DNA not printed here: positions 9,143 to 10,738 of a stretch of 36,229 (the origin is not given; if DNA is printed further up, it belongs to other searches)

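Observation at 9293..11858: Translationally coupled three-gene operon of unknown function: cytoplasmic double Ig-like protein, Trp-rich 2-TM protein and a large membrane protein with an external beta-domain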

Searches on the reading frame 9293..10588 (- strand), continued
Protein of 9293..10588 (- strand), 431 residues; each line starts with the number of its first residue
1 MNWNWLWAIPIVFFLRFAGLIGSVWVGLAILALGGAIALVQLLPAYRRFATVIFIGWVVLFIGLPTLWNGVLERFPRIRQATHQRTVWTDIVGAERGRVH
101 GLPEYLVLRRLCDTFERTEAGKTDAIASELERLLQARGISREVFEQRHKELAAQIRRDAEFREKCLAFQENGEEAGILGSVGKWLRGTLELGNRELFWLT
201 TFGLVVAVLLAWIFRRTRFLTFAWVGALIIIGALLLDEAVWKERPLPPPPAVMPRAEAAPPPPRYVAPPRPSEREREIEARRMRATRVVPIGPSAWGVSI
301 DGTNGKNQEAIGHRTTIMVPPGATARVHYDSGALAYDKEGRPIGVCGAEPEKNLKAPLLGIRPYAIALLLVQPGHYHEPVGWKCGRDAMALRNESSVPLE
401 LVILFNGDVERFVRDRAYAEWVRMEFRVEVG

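Call 67: predict_structure(alignment_id=A8)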
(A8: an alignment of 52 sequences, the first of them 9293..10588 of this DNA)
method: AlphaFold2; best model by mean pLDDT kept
length: 431 residues; sequences in the alignment: 52
mean_pLDDT: 76.7   pTM: 0.39
mean pLDDT of the five models: 76.7, 73.9, 73.9, 72.5, 71.9
residues with pLDDT >= 90: 112; 70-90: 186; 50-70: 81; < 50: 52
segments of 3 or more residues with pLDDT < 50: 173-182, 252-268, 304-309, 351-361, 415-419
pLDDT, mean of each block of 10 residues (from residue 1): 78 83 82 85 87 87 84 81 74 53 74 93 96 97 97 96 85 48 54 77 81 69 84 90 65 48 48 70 73 91 52 86 95 78 70 42 73 77 87 93 73 51 86 93
secondary structure, 60 per line:
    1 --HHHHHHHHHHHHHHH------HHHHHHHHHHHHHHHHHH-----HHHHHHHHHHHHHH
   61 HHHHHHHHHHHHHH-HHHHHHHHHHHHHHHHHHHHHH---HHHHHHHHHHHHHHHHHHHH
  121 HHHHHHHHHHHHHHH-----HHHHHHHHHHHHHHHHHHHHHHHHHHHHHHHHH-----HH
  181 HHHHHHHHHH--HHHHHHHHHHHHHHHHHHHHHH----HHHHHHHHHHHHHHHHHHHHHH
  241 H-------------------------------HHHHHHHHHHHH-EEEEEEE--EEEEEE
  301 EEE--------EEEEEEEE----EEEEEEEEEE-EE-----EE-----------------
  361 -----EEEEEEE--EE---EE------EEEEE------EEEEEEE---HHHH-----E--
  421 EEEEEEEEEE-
elements in order: H3-17 H24-41 H47-74 H76-97 H101-135 H141-173 H179-190 H193-214 H219-241 H273-284 E286-292 E295-303 E312-319 E324-333 E366-372 E388-392 E399-405 H409-412 E421-430
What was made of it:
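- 10013..10366 (-): C residues 75-192: a four-helix domain between TM3 and TM4, inferred to be extracytoplasmic and stapled by a Cys112-Cys165 disulfide. It resembles the QseE/GlrK four-helix-bundle sensor. AlphaFold2 helices at 76-97, 101-135, 141-173 and 179-190 (call 67).
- On QseE/GlrK-type four-helix-bundle sensor module: AlphaFold2 shows four helices between TM3 and TM4 (call 67).
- On PA-IL/LecA/PllA-like lectin (PF07828): Model pLDDT in this domain is mixed, at 42-95 per 10-residue block (call 67).
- They sit 26 and 27 residues either side of the turn of the helical hairpin (call 67).
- Tried and rejected: I replaced it with a 52-sequence alignment model (call 67).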

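Call 69: fold_search(model_id=the predicted structure, library=pdb)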
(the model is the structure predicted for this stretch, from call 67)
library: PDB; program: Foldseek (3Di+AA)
matches with E <= 10: 403; with E <= 0.001: 0
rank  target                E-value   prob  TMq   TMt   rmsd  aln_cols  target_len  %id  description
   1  6ygq_D                2.3e-03  1.00  0.20  0.58   5.3       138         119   14  EclA N-terminal domain; PllA-like lectin (released 2021-04-07)
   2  4dzg                  8.2e-03  1.00  0.18  0.56   4.8       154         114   11  Crystal structure of Aeromonas hydrophila PliG, a periplasmic lysozyme inhibitor of g-type lysozyme (released 2012-06-13)
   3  5ofz_A                8.7e-03  0.98  0.19  0.49   5.5       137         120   20  PllA lectin, apo (released 2017-10-04)
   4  6f1d                  9.2e-03  0.60  0.13  0.30   8.9       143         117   12  CUB2 domain of C1r (released 2018-01-17)
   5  5odu_A                1.4e-02  0.98  0.19  0.52   5.2       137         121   20  PllA lectin, monosaccharide complex (released 2017-10-04)
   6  4fl4_K                1.4e-02  0.23  0.10  0.18  14.6       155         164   11  Scaffoldin conformation and dynamics revealed by a ternary complex from the Clostridium thermocellum cellulosome (released 2012-06-27)
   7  6f39_B                1.8e-02  0.63  0.13  0.18   9.3       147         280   10  C1r homodimer CUB1-EGF-CUB2 (released 2018-01-24)
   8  3pof_A                1.9e-02  0.33  0.11  0.24  10.3       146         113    9  Crystal structure of MASP-1 CUB2 domain bound to Ca2+ (released 2011-08-24)
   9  1gwk_A                2.1e-02  0.72  0.14  0.31   7.1       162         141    7  Carbohydrate binding module family29 (released 2003-03-20)
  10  6sgf_C                2.3e-02  0.92  0.17  0.43   6.5       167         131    6  Molecular insight into a new low affinity xylan binding module CBM86, from the xylanolytic gut symbiont Roseburia inte (released 2019-11-20)
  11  1w8t_A                2.4e-02  0.77  0.14  0.32   6.5       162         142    7  CBM29-2 mutant K74A complexed with cellulohexaose: Probing the Mechanism of Ligand Recognition by Family 29 Carbohydra (released 2005-03-22)
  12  1w8w_B                2.4e-02  0.69  0.14  0.31   7.2       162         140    7  CBM29-2 mutant Y46A: Probing the Mechanism of Ligand Recognition by Family 29 Carbohydrate Binding Modules (released 2005-03-22)
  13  6f1c_A                2.4e-02  0.63  0.14  0.18   8.2       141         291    9  C1rC1s complex (released 2018-01-17)
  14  5g5d_A                2.4e-02  0.20  0.10  0.17  14.2       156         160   12  Crystal Structure of the CohScaC2-XDocCipA type II complex from Clostridium thermocellum (released 2017-04-05)
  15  9qws_A                2.5e-02  0.44  0.13  0.06  10.8       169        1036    9  Cryo-EM structure of the human UBR4/KCMF1/CALM1 complex (C-term dimer interface focused refinement) (released 2025-09-03)
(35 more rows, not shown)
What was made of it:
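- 9296..9733 (-): C residues 286-431: a beta-sandwich head domain with a conserved Cys pair, resembling PllA/LecA lectins and PliG at the fold level. Foldseek against PDB: 6ygq_D at E 2.3e-3 (TM 0.58 on the target), 4dzg at 8.2e-3, 5ofz_A at 8.7e-3 (call 69).
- On PA-IL/LecA/PllA-like lectin (PF07828): Foldseek: 6ygq_D at E 2.3e-3 (TMt 0.58), and 5ofz_A/5odu_A at E 0.009-0.014 (TMt 0.49-0.52) (call 69).
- Closest known: PllA/LecA. Same: A small beta-sandwich of about 120-150 aa. These are the top Foldseek matches to C residues 286-430, with target-normalised TM scores of 0.49-0.58 (call 69).
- Head domain: Foldseek top hits are EclA/PllA lectins and PliG (call 69).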

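Call 70: find_encoding_contigs(protein=P0009, flank=10000, max_places=1)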
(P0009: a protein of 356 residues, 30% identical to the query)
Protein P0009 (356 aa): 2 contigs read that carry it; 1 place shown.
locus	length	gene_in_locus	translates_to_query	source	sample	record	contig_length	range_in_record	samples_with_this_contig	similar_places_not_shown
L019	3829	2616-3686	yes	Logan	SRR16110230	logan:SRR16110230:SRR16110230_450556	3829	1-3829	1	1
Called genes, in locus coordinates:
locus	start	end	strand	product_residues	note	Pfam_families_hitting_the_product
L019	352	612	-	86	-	PF15919:HicB_lk_antitox, PF15970:HicB-like_2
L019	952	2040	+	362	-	-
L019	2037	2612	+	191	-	-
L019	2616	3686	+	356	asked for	-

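Call 71: find_encoding_contigs(protein=P0010, flank=10000, max_places=1)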
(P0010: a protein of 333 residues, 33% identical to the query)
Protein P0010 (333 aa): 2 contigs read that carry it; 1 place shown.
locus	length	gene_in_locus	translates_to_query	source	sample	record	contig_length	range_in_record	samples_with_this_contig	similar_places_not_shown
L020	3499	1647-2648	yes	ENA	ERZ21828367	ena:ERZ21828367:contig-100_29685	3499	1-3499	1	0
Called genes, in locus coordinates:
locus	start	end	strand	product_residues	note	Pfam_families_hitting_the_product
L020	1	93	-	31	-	?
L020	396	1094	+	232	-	PF02369:Big_1 (faint)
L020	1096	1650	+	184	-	-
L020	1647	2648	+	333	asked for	-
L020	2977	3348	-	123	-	PF18895:T4SS_pilin (faint)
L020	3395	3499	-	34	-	?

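Call 72: find_encoding_contigs(protein=P0015, flank=10000, max_places=1)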
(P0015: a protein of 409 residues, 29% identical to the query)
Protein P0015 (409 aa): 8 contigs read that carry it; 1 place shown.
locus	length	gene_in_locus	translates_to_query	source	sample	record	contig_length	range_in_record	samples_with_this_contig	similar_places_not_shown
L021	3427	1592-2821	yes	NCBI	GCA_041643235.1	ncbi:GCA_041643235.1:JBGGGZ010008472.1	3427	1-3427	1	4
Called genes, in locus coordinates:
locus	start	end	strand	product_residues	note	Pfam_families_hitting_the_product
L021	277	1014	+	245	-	-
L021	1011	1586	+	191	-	-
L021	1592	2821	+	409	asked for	-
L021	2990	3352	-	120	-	PF18895:T4SS_pilin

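Call 78: search_protein_families(library=pfam, proteins=[L020:2977-3348:-, L021:2990-3352:-, L013:7201-8007:+, L013:13613-14113:+, L008:12546-13028:-, L009:3-641:+, L013:9430-9999:+, L009:1593-2201:+, L021:1011-1586:+], max_evalue=0.05)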
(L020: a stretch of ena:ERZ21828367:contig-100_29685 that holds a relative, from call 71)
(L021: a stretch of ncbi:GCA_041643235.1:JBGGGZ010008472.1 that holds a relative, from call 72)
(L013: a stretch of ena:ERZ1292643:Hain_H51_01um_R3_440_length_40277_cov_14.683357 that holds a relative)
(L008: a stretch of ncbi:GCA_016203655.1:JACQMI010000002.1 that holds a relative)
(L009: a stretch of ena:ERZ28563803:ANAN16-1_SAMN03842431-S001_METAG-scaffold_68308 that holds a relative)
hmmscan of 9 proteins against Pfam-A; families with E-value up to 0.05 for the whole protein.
L020:2977-3348:- (123 aa): 1 family
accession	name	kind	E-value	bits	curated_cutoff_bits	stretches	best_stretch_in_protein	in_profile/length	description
PF18895.5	T4SS_pilin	-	5.6e-05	23.6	26.6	1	53-112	7-65/71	Type IV secretion system pilin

L021:2990-3352:- (120 aa): 1 family
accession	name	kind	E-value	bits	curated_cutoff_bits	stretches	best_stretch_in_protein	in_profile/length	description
PF18895.5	T4SS_pilin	-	2.4e-08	34.4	26.6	1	34-99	7-71/71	Type IV secretion system pilin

L013:7201-8007:+ (268 aa): 3 families
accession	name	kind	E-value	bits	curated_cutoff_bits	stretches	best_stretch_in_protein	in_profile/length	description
PF18895.5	T4SS_pilin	-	4.2e-08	33.6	26.6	1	195-252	7-63/71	Type IV secretion system pilin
PF19607.4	DUF6112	-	0.0048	17.1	25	1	191-256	11-75/88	Family of unknown function (DUF6112)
PF23396.1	DUF7103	-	0.0092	16.4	27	1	201-257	27-81/159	Family of unknown function (DUF7103)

L013:13613-14113:+ (166 aa): 2 families
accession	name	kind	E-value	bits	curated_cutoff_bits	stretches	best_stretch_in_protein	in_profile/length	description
PF18895.5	T4SS_pilin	-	1.4e-07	31.9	26.6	1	43-110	2-68/71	Type IV secretion system pilin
PF04956.18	TrbC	-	0.00042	20.9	27.9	1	3-108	8-94/98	TrbC/VIRB2 pilin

L008:12546-13028:- (160 aa): 3 families
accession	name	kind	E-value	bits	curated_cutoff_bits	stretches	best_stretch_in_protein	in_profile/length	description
PF18895.5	T4SS_pilin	-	1.3e-05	25.7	26.6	1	75-133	9-67/71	Type IV secretion system pilin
PF00654.25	Voltage_CLC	-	0.0051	16.4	24.8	1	7-139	123-219/346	Voltage gated chloride channel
PF20303.3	YLATT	-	0.0093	16.2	26.7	1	91-144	10-62/107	YEATS-Like-Associating Three TM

L009:3-641:+ (212 aa): 0 families

L013:9430-9999:+ (189 aa): 1 family
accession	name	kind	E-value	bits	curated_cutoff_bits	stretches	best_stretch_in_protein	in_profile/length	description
PF10269.14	Tmemb_185A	-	0.0084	16.3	23.1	1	75-118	145-190/252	Transmembrane Fragile-X-F protein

L009:1593-2201:+ (202 aa): 0 families

L021:1011-1586:+ (191 aa): 0 families

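Call 89: list_cluster_members(proteins=[P0007, P0015, P0022, P0027, P0030, P0044, P0012, P0053, P0054, P0037])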
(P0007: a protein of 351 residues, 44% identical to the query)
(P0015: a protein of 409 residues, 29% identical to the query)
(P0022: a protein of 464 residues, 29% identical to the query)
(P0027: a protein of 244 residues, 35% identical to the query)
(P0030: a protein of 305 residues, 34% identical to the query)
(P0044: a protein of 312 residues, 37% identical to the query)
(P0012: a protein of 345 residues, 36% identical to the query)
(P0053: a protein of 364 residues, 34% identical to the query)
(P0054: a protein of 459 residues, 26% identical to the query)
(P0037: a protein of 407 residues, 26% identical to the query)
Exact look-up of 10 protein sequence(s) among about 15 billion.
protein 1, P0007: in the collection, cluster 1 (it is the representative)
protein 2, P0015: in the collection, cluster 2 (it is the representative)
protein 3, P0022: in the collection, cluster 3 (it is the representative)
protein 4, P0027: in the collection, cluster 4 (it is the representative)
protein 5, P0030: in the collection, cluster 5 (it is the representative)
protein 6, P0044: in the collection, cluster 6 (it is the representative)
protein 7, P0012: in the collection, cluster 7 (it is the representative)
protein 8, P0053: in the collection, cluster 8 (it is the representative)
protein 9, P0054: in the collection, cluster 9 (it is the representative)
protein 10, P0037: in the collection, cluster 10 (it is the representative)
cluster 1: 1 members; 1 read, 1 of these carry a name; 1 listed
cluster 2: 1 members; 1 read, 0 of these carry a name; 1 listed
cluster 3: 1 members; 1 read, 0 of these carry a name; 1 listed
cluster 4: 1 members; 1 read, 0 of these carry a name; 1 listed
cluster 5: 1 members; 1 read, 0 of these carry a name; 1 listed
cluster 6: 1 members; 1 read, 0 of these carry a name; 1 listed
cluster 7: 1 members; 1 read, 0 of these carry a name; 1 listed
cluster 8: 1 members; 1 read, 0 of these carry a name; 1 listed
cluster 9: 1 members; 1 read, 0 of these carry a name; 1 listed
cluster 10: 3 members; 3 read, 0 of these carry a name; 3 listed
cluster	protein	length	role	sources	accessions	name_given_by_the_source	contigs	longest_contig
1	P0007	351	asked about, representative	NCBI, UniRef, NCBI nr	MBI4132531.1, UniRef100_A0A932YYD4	MAG: hypothetical protein HY473_00320 [Candidatus Sungbacteria bacterium] | Uncharacterized protein n=1 Tax=Candidatus Sungiibacteriota bacterium TaxID=2750080 ... | hypothetical protein [Candidatus Sungbacteria bacterium]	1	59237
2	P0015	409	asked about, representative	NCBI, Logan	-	-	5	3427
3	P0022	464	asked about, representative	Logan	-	-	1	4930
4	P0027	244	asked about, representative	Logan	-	-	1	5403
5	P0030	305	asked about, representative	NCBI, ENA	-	-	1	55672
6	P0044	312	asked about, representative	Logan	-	-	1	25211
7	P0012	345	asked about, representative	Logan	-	-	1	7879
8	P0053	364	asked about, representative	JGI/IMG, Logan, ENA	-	-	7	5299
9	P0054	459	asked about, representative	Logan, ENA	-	-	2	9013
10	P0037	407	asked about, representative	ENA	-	-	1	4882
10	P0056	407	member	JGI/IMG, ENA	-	-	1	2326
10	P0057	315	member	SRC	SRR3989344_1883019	-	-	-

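Call 92: fold_search(model_id=the predicted structure, library=viral)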
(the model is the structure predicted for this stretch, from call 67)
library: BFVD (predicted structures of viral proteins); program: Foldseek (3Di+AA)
matches with E <= 10: 245; with E <= 0.001: 0
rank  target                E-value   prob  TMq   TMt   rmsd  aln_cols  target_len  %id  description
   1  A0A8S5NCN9            3.2e-03  0.44  0.12  0.07  28.3       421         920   12  SH3 domain protein [Caudovirales sp. ctSxd6]
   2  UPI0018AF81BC         4.3e-03  0.97  0.18  0.37   6.8       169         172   11  (no name look-up for this kind of identifier)
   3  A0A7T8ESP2            4.8e-03  0.63  0.17  0.09  36.6       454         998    9  (no name in the UniProt tables at hand)
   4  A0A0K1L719            5.7e-03  0.44  0.15  0.13  51.1       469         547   12  ORF_005L [Scale drop disease virus]
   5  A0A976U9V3            1.2e-02  0.30  0.13  0.05  45.5       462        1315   10  (no name in the UniProt tables at hand)
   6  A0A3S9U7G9            1.6e-02  0.35  0.13  0.06  12.7       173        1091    8  (no name in the UniProt tables at hand)
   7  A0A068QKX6            2.4e-02  0.11  0.08  0.07  17.9       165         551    9  Uncharacterized protein [Armadillidium vulgare iridescent virus]
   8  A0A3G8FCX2            3.0e-02  0.82  0.14  0.22   8.5       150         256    7  Major capsid protein [Streptococcus phage CHPC1109]
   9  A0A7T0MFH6            3.3e-02  0.69  0.15  0.33   9.9       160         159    8  (no name in the UniProt tables at hand)
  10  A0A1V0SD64            3.5e-02  0.91  0.19  0.08   5.6       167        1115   10  Collagen triple helix repeat motif-containing protein [Indivirus ILV1]
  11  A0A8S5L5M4            3.5e-02  0.54  0.15  0.34   7.4       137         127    7  Uncharacterized protein [MELD virus sp.]
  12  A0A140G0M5            3.5e-02  0.44  0.15  0.21  28.8       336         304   12  ORF045 [Infectious spleen and kidney necrosis virus]
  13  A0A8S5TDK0            3.9e-02  0.77  0.16  0.08   7.3       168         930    9  Tail fiber protein [Siphoviridae sp. ctENB54]
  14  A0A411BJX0            4.4e-02  0.16  0.08  0.08  17.1       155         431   12  (no name in the UniProt tables at hand)
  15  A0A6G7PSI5            4.4e-02  0.12  0.09  0.04  23.9       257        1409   16  Polyprotein (Fragment) [Racaecavirus sp.]
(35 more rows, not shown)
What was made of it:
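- Tried and rejected: Foldseek against viral structures gave nothing (call 92).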

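Call 97: search_solved_structures(query=A4, max_evalue=10)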
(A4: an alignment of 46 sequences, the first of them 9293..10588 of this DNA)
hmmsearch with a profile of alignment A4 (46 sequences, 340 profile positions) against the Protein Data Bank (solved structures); distinct sequences matched with E-value up to 10: 28.
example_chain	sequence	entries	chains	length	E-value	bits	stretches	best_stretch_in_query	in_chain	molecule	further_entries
9m08_C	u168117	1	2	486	0.0011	21.5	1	48-219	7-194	histidine kinase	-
9m07_A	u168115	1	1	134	0.019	17.4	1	84-165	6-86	histidine kinase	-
13hr_I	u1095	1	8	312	0.023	17.1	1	112-200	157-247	Mce/MlaD domain-containing protein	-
8jwd_A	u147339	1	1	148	0.1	15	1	84-165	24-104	histidine kinase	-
9vkp_b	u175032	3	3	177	0.32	13.4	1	54-146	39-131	ATP synthase subunit b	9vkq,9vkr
9vf4_c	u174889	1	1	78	0.33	13.3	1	191-246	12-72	TrbC/VIRB2 family protein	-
3wxx_B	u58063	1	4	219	0.34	13.3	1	128-244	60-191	AopB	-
9wqv_a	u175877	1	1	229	0.36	13.2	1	200-272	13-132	NADH:ubiquinone oxidoreductase 41 kd complex i subunit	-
9llg_M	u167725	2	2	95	0.39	13.1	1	203-262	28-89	De novo designed negative allosteric GPCR exoframe modulator targeting TM5/6/7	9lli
8exh_A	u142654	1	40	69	0.84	12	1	205-247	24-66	Protein virB2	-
3rf0_A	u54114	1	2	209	1.1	11.6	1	97-142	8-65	Exopolyphosphatase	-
6jzc_C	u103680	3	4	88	1.2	11.5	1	99-137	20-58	Small vasohibin-binding protein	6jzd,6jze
7p2y_b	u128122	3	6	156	1.3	11.4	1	54-176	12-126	ATP synthase subunit b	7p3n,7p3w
7muc_AF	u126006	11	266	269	1.3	11.3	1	218-281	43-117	DotF | IcmG (DotF)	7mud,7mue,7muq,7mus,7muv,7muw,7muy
6j4v_B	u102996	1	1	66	1.9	10.9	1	102-151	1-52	Small vasohibin-binding protein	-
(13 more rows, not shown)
